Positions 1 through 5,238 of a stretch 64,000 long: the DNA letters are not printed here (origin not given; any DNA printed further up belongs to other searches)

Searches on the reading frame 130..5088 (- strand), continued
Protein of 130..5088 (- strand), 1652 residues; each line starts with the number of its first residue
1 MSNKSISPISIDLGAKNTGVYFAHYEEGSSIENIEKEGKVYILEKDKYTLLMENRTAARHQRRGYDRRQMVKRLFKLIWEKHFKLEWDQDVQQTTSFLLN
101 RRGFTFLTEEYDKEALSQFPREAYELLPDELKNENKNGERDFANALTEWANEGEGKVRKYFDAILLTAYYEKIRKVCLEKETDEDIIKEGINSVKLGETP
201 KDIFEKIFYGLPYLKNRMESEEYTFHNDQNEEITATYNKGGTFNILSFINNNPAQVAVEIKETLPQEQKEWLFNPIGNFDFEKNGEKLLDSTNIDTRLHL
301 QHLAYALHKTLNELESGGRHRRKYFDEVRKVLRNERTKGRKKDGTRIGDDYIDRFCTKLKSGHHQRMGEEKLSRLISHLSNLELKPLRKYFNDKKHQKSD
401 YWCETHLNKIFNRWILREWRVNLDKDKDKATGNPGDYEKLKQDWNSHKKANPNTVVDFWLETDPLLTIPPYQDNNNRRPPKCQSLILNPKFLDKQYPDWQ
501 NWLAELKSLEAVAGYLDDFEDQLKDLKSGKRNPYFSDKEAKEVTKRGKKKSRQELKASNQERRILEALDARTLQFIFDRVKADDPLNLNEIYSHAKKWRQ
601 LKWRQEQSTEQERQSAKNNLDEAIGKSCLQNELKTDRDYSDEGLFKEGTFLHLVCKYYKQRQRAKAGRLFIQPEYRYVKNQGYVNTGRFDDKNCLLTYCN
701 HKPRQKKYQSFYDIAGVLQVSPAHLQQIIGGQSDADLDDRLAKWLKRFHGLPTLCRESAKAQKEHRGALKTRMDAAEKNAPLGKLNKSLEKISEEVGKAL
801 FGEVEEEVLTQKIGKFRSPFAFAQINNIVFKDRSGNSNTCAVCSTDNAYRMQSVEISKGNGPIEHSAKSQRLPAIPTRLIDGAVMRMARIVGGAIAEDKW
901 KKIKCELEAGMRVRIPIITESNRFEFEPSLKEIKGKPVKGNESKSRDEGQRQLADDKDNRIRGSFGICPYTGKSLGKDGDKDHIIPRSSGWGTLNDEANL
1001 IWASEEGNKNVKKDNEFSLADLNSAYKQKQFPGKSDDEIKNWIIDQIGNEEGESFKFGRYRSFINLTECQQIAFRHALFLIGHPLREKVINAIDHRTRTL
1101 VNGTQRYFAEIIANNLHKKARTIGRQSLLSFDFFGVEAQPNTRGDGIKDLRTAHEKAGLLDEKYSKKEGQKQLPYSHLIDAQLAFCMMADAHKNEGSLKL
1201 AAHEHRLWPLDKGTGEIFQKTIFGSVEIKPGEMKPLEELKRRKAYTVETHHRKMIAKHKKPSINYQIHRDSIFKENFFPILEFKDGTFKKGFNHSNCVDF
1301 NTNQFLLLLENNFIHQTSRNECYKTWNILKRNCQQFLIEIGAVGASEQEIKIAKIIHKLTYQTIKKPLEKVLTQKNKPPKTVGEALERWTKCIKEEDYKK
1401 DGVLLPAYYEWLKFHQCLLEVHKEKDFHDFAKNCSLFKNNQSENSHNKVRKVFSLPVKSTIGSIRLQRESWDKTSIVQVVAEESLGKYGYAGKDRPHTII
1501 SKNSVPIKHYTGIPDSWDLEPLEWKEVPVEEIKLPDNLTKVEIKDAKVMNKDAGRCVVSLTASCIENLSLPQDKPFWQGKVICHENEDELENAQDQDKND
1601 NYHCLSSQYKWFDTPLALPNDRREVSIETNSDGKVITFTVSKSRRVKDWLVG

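Call 41: list_cluster_members(proteins=[P0258, P0259, P0260, P0261, P0262, P0263, P0264, P0265, P0266, P0267])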
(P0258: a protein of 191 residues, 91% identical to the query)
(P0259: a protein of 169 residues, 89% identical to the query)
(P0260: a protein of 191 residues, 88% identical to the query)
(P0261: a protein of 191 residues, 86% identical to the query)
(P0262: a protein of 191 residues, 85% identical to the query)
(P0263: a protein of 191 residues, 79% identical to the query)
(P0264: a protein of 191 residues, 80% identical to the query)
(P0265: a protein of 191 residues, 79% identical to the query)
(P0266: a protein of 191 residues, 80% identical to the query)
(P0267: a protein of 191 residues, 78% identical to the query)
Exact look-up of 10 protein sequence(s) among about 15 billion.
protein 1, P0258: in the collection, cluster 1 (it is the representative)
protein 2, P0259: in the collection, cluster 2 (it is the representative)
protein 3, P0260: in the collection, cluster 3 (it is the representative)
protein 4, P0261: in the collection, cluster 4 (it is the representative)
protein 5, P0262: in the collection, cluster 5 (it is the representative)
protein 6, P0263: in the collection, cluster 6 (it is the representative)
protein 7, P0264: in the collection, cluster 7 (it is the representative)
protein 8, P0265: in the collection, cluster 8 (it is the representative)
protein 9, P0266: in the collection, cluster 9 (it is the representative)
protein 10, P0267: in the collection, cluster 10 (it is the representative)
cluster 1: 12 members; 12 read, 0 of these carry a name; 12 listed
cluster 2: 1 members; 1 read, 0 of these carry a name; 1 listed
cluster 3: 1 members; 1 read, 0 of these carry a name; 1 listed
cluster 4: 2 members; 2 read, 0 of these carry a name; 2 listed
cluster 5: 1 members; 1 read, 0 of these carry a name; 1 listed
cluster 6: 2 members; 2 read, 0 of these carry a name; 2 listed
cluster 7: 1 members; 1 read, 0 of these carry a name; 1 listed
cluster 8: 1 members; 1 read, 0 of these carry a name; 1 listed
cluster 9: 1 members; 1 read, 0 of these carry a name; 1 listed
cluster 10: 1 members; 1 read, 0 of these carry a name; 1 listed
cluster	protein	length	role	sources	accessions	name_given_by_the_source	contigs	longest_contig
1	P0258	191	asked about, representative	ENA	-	-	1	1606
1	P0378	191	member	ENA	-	-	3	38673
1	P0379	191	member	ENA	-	-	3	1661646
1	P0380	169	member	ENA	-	-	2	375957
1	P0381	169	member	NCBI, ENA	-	-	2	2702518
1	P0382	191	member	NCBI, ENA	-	-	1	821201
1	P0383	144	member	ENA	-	-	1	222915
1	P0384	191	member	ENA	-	-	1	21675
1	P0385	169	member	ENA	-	-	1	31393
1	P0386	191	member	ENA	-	-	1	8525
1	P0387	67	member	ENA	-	-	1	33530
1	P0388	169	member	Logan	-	-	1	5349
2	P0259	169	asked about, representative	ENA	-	-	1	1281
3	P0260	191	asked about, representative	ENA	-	-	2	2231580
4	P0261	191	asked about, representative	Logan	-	-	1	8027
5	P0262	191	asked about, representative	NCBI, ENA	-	-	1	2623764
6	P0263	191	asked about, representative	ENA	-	-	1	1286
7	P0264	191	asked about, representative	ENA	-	-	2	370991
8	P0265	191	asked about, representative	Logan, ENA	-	-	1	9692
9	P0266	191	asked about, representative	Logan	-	-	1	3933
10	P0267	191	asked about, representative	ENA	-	-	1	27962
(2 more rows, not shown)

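Call 52: find_encoding_contigs(protein=P0011, flank=8000, max_places=2)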
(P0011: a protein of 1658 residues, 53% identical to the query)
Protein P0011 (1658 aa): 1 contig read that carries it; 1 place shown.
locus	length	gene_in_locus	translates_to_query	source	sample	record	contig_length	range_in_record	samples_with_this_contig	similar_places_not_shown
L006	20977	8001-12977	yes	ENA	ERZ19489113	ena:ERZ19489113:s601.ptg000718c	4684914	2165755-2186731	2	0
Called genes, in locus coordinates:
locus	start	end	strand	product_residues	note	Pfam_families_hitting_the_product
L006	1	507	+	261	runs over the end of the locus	PF00881:Nitroreductase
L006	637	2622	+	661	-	PF00654:Voltage_CLC, PF00571:CBS (weak), PF02080:TrkA_C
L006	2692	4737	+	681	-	PF00654:Voltage_CLC, PF00571:CBS (weak), PF02080:TrkA_C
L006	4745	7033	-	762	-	PF03190:Thioredox_DsbH, PF13899:Thioredoxin_7, PF13098:Thioredoxin_2 (weak)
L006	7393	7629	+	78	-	-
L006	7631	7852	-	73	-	-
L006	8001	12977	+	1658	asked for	PF21069:Csx12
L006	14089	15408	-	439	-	PF03109:ABC1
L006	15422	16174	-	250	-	-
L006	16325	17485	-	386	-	PF02515:CoA_transf_3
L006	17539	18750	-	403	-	PF00296:Bac_luciferase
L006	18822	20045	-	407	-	PF00296:Bac_luciferase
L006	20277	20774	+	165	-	PF04828:GFA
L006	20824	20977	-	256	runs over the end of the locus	PF00731:AIRC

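Call 62: find_encoding_contigs(protein=P0007, flank=8000, max_places=2)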
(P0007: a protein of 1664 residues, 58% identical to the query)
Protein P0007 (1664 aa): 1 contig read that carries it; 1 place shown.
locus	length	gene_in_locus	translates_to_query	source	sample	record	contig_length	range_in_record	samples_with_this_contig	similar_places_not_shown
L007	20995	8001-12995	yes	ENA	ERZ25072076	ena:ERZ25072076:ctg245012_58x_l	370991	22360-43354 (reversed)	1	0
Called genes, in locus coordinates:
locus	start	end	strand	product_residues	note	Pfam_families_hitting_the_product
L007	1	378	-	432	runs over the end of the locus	PF03743:TrbI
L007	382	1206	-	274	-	PF03524:CagX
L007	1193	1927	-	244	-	PF04335:VirB8 (weak)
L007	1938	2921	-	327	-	PF04610:TrbL (weak)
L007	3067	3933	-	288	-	-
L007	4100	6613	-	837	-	-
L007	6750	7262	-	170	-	PF02834:LigT_PEase, PF13563:2_5_RNA_ligase2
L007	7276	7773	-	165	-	PF02464:CinA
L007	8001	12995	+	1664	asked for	PF21069:Csx12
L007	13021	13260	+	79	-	PF13711:DUF4160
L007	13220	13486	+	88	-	PF10387:DUF2442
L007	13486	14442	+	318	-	PF01867:Cas_Cas1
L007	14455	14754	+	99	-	PF09827:CRISPR_Cas2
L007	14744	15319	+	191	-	PF01930:Cas_Cas4, PF12705:PDDEXK_1 (weak)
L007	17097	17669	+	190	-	PF07298:NnrU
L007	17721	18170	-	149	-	PF00383:dCMP_cyt_deam_1, PF14437:MafB19-deam, PF14439:Bd3614-deam (weak)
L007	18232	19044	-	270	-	PF00106:adh_short, PF08659:KR, PF13561:adh_short_C2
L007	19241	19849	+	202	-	PF00106:adh_short, PF08659:KR, PF13561:adh_short_C2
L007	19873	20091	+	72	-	PF13561:adh_short_C2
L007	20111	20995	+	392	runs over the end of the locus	PF07690:MFS_1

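Call 63: find_encoding_contigs(protein=P0015, flank=8000, max_places=2)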
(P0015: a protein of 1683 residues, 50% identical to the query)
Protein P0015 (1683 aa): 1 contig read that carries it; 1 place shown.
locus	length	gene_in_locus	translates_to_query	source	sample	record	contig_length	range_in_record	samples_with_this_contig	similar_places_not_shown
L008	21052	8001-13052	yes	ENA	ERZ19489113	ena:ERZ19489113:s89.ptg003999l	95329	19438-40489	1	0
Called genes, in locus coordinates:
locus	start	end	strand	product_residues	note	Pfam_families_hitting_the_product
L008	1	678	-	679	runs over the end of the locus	PF07715:Plug, PF00593:TonB_dep_Rec_b-barrel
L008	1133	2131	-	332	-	PF13439:Glyco_transf_4, PF00534:Glycos_transf_1, PF13692:Glyco_trans_1_4, PF13524:Glyco_trans_1_2 (weak)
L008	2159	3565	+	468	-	PF13439:Glyco_transf_4 (faint), PF20706:GT4-conflict (weak), PF00534:Glycos_transf_1, PF13692:Glyco_trans_1_4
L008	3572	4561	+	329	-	PF00535:Glycos_transf_2, PF10111:Glyco_tranf_2_2, PF13641:Glyco_tranf_2_3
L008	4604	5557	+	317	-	PF00535:Glycos_transf_2, PF10111:Glyco_tranf_2_2, PF13641:Glyco_tranf_2_3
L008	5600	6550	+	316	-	PF00535:Glycos_transf_2, PF10111:Glyco_tranf_2_2, PF13641:Glyco_tranf_2_3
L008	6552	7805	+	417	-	PF01943:Polysacc_synt (weak)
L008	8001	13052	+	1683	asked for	PF21069:Csx12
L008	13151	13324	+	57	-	PF13711:DUF4160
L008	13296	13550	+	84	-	PF10387:DUF2442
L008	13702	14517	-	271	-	PF13276:HTH_21, PF00665:rve, PF13683:rve_3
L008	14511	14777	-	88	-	PF01527:HTH_Tnp_1, PF13384:HTH_23 (weak), PF13518:HTH_28 (faint)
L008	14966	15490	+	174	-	PF12762:DDE_Tnp_IS1595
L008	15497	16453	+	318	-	PF01867:Cas_Cas1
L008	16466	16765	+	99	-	PF09827:CRISPR_Cas2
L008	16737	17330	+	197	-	PF01930:Cas_Cas4, PF12705:PDDEXK_1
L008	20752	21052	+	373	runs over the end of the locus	PF02790:COX2_TM, PF00116:COX2, PF13442:Cytochrome_CBB3, PF00034:Cytochrom_C (weak)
